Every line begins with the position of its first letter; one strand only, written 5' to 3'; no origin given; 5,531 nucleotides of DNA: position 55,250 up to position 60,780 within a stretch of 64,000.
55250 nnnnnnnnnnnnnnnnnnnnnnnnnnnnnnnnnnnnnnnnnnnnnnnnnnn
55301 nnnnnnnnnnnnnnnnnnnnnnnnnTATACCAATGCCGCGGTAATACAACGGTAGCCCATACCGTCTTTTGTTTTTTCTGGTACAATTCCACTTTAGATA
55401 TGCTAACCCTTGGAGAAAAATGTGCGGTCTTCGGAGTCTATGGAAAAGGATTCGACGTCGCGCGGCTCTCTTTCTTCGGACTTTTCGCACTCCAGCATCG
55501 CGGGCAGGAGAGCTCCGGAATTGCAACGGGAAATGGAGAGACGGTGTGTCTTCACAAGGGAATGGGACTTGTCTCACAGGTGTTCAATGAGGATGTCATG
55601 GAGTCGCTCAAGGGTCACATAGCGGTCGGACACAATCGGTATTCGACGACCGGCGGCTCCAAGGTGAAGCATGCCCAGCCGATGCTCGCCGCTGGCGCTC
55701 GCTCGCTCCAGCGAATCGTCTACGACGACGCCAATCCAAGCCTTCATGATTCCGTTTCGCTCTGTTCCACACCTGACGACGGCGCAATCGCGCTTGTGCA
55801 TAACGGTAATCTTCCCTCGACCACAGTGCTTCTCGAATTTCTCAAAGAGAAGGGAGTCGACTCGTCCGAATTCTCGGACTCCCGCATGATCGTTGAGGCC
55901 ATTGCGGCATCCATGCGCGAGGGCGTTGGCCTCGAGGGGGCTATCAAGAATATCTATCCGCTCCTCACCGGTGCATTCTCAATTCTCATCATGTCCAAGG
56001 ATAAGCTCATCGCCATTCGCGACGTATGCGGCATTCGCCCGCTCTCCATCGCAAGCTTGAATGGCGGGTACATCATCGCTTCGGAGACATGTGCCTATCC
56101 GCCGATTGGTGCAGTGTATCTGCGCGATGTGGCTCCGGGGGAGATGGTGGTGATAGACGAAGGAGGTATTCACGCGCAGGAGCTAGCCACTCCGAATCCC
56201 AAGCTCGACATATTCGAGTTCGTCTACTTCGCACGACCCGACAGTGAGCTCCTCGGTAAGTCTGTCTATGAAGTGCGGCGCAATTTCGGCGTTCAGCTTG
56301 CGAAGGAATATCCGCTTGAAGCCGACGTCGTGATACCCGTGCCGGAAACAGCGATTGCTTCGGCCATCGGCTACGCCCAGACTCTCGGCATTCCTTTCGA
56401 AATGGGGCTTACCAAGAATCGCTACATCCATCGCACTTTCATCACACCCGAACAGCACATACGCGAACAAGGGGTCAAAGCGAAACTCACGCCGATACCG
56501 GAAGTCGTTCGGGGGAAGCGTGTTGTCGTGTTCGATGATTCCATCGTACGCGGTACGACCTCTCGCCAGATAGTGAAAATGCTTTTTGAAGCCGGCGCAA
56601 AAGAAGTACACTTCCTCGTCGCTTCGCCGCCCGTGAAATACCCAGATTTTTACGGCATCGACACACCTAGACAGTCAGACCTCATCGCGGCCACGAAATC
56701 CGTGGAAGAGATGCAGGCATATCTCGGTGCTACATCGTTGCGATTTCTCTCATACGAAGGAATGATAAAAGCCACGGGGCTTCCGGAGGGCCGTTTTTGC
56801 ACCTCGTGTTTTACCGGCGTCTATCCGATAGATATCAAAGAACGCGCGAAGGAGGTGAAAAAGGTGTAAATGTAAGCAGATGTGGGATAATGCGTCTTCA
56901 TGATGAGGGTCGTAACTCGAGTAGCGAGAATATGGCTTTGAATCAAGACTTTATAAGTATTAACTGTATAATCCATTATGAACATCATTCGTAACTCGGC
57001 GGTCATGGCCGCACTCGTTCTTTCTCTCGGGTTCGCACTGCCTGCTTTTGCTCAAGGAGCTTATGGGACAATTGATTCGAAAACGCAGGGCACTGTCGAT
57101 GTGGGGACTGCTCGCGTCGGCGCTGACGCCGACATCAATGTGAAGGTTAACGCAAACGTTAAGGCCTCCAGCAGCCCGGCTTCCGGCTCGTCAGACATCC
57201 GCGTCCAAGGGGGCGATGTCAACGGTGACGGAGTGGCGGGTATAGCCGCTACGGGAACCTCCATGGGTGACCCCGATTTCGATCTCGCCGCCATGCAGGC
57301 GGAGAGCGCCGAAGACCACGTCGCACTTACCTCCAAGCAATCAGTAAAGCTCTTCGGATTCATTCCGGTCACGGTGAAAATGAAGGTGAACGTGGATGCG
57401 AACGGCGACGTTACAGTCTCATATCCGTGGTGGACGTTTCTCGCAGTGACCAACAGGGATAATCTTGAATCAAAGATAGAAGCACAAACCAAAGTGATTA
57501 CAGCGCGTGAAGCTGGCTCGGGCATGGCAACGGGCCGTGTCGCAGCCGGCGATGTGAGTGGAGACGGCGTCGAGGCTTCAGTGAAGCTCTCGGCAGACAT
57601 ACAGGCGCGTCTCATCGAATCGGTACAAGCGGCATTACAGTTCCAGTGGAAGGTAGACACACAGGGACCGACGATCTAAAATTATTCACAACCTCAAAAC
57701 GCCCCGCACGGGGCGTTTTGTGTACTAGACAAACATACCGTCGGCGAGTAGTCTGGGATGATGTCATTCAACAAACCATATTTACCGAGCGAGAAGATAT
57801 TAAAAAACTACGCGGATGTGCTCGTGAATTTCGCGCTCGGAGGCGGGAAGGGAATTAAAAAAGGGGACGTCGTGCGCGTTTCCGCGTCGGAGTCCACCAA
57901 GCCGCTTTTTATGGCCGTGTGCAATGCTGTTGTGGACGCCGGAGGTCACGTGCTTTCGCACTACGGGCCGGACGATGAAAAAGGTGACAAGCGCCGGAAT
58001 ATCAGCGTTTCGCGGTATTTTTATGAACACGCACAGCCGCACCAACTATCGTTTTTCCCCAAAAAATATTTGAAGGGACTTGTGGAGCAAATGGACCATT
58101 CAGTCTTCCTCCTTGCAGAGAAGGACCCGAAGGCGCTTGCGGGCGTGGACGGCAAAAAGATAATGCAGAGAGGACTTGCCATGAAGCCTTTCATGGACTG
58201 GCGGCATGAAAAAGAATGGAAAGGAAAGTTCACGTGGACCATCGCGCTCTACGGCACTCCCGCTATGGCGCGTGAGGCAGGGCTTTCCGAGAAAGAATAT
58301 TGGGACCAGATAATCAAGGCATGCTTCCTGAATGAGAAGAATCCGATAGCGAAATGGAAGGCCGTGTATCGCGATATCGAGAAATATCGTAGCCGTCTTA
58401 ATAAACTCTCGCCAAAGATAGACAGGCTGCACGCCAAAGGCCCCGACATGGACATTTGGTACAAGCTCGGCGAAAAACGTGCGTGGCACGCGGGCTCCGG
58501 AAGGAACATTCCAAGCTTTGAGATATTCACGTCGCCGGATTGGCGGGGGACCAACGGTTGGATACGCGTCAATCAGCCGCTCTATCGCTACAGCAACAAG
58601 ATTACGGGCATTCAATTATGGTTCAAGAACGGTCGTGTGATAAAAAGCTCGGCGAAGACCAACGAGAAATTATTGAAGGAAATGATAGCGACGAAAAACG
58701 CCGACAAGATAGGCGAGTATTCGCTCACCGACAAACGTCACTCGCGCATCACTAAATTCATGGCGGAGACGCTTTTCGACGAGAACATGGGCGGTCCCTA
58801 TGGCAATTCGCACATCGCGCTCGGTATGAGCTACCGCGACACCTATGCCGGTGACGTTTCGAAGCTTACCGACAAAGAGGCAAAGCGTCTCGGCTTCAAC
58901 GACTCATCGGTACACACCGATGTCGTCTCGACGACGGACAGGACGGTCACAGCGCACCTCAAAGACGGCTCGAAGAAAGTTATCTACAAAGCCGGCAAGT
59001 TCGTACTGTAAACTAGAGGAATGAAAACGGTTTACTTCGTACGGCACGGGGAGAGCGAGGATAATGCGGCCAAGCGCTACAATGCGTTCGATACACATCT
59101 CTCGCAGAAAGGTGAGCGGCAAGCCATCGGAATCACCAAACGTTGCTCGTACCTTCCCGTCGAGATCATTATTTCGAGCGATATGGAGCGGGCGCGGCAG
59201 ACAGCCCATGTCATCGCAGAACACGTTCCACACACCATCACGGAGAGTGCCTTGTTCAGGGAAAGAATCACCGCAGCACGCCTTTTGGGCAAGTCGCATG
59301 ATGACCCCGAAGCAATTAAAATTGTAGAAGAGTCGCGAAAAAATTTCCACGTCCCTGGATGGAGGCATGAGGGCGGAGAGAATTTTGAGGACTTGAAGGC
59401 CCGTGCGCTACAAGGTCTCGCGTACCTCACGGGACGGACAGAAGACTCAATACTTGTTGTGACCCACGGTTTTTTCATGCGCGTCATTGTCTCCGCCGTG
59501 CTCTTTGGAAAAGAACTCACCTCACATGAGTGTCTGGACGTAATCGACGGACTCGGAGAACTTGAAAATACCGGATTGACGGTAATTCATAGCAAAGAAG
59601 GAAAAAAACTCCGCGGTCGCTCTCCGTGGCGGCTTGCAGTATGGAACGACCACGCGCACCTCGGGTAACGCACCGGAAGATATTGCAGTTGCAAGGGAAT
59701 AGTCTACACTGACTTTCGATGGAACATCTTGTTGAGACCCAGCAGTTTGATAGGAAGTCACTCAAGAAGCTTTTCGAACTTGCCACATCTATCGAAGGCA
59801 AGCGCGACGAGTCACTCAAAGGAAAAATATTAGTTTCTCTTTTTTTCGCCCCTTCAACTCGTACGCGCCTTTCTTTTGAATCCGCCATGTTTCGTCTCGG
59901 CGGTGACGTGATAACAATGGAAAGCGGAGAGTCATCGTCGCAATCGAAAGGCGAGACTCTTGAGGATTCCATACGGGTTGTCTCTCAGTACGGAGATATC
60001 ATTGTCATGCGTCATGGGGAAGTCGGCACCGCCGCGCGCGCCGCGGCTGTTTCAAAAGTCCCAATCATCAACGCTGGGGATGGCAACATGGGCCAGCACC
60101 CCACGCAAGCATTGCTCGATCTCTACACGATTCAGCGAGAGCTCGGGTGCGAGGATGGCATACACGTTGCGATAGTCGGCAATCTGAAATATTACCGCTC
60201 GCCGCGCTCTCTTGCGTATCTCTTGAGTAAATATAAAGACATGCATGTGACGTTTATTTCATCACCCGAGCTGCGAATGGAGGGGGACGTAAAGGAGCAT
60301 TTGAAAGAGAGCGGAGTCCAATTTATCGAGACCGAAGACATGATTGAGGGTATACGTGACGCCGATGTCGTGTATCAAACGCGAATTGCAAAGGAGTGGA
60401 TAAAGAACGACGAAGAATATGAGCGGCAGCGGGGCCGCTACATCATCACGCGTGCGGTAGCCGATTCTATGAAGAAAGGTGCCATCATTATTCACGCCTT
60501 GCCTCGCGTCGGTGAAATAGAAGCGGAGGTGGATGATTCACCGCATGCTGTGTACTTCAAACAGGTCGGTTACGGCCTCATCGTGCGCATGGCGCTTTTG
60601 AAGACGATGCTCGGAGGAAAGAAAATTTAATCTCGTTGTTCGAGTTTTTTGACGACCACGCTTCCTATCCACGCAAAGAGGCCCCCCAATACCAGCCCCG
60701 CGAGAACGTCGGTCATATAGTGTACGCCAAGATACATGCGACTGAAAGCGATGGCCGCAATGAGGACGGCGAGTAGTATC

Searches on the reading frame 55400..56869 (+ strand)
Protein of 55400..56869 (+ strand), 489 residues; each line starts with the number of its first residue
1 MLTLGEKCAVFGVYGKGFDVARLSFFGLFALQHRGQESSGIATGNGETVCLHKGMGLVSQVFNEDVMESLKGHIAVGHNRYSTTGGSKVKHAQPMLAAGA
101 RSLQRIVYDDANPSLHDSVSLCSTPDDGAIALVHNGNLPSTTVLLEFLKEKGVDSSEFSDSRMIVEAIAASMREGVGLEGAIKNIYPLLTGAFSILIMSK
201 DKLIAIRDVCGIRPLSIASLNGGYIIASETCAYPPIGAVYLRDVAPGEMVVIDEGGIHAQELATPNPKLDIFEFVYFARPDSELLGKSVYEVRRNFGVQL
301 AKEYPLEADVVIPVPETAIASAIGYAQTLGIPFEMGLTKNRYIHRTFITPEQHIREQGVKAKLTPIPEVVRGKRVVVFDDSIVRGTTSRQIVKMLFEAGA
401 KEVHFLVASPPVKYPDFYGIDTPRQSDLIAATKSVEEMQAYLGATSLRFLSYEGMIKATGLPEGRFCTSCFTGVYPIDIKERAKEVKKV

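Call 7: search_protein_families(library=pfam, proteins=[window:55400-56869:+], max_evalue=0.01)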
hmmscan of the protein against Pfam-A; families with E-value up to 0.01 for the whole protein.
window:55400-56869:+ (489 aa): 4 families
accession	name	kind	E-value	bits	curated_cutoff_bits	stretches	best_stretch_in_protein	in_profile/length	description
PF13522.11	GATase_6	-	8.4e-12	45.7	27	1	127-229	36-130/130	Glutamine amidotransferase domain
PF13537.11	GATase_7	-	2.4e-10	40.9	25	1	126-230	20-118/123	Glutamine amidotransferase domain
PF00156.33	Pribosyltran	-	4.7e-08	33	26.3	1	299-407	21-122/158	Phosphoribosyl transferase domain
PF00310.26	GATase_2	-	0.008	15.4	19.9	0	52-95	180-226/420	Glutamine amidotransferases class-II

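Call 62: search_protein_families(library=ncbifam, proteins=[window:55400-56869:+], max_evalue=0.001)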
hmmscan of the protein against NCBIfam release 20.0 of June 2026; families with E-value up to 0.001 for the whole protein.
window:55400-56869:+ (489 aa): 10 families
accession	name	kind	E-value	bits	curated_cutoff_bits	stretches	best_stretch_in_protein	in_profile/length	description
TIGR01134.1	purF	equivalog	2e-134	449.3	350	2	128-476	94-432/432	amidophosphoribosyltransferase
NF001484.0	PRK00331.1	subfamily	3.3e-20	72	381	1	8-260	2-224/601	isomerizing glutamine--fructose-6-phosphate transaminase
TIGR01135.1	glmS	equivalog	2.1e-18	66.2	418.05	2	127-237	91-201/607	glutamine--fructose-6-phosphate transaminase (isomerizing)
TIGR01536.1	asn_synth_AEB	equivalog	7.2e-08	31.9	267.1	1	129-232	70-165/517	asparagine synthase (glutamine-hydrolyzing)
TIGR01251.1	ribP_PPkin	subfamily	0.00019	20.5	113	1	307-408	159-246/309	ribose-phosphate diphosphokinase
NF004689.0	PRK06031.1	equivalog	0.00029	20.2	175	1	290-408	66-190/233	phosphoribosyltransferase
NF002095.0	PRK00934.1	equivalog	0.00039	19.7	296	1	337-407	184-240/287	ribose-phosphate diphosphokinase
NF006605.0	PRK09162.1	equivalog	0.00062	19.2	181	0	300-407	34-133/183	hypoxanthine-guanine phosphoribosyltransferase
NF002620.0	PRK02277.1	subfamily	0.0009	18.9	115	0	330-407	97-176/201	orotate phosphoribosyltransferase-like protein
NF040646.1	HPT_Archaea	equivalog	0.00091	18.8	200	0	273-402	19-144/184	hypoxanthine/guanine phosphoribosyltransferase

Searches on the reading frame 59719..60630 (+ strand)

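Call 18: search_protein_families(library=pfam, proteins=[window:59719-60630:+], max_evalue=0.001)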
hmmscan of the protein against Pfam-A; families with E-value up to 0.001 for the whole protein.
window:59719-60630:+ (303 aa): 2 families
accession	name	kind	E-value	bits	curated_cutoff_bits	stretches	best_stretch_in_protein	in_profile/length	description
PF02729.26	OTCace_N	-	2.2e-44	151.6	29.9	1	3-139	2-147/148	Aspartate/ornithine carbamoyltransferase, carbamoyl-P binding domain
PF00185.30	OTCace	-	3.7e-26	92.5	29.4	1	146-296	1-156/157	Aspartate/ornithine carbamoyltransferase, Asp/Orn binding domain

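Call 62: search_protein_families(library=ncbifam, proteins=[window:59719-60630:+], max_evalue=0.001)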
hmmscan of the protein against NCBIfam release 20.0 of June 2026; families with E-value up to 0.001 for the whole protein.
window:59719-60630:+ (303 aa): 17 families
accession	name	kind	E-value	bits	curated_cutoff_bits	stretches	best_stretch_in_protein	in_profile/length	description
TIGR00670.1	asp_carb_tr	equivalog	5.7e-94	314.7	236.95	1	3-298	2-303/304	aspartate carbamoyltransferase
NF002032.1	PRK00856.1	equivalog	4.9e-82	275.5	263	1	2-297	1-296/297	aspartate carbamoyltransferase catalytic subunit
NF008853.0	PRK11891.1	equivalog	9.8e-75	251.8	560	1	2-299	89-399/430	aspartate carbamoyltransferase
NF006046.0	PRK08192.1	equivalog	1.3e-74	251.5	512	1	2-299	7-318/339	aspartate carbamoyltransferase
NF001986.0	PRK00779.1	subfamily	6.7e-44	150.3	306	1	1-299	5-305/307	ornithine carbamoyltransferase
TIGR00658.1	orni_carb_tr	equivalog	1.9e-37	129.1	280.85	1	3-298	2-303/304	ornithine carbamoyltransferase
NF010387.0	PRK13814.1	equivalog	1e-35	123.2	660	1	30-298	40-303/310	aspartate carbamoyltransferase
TIGR04384.1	putr_carbamoyl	exception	4.5e-31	108.2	500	1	3-296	1-305/330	putrescine carbamoyltransferase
NF011380.0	PRK14805.1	equivalog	1.7e-26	93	421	1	1-299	1-301/302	ornithine carbamoyltransferase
NF003384.0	PRK04523.1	equivalog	4e-23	82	288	1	1-298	3-333/336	N-acetylornithine carbamoyltransferase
NF009916.0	PRK13376.1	equivalog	1.2e-22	80.2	800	1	38-301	53-335/525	bifunctional aspartate carbamoyltransferase catalytic subunit/aspartate carbamoyltransferase regulatory subunit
NF003286.0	PRK04284.1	subfamily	5.5e-19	68.5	515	1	9-271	14-284/332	ornithine carbamoyltransferase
NF011379.0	PRK14804.1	equivalog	1.7e-13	50.4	373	1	2-292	7-303/311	ornithine carbamoyltransferase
NF009213.0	PRK12562.1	subfamily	3.6e-13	49.6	559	1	9-243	14-250/334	ornithine carbamoyltransferase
NF005538.0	PRK07200.1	equivalog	5.6e-13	48.7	453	1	11-222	31-271/396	knotted carbamoyltransferase YgeW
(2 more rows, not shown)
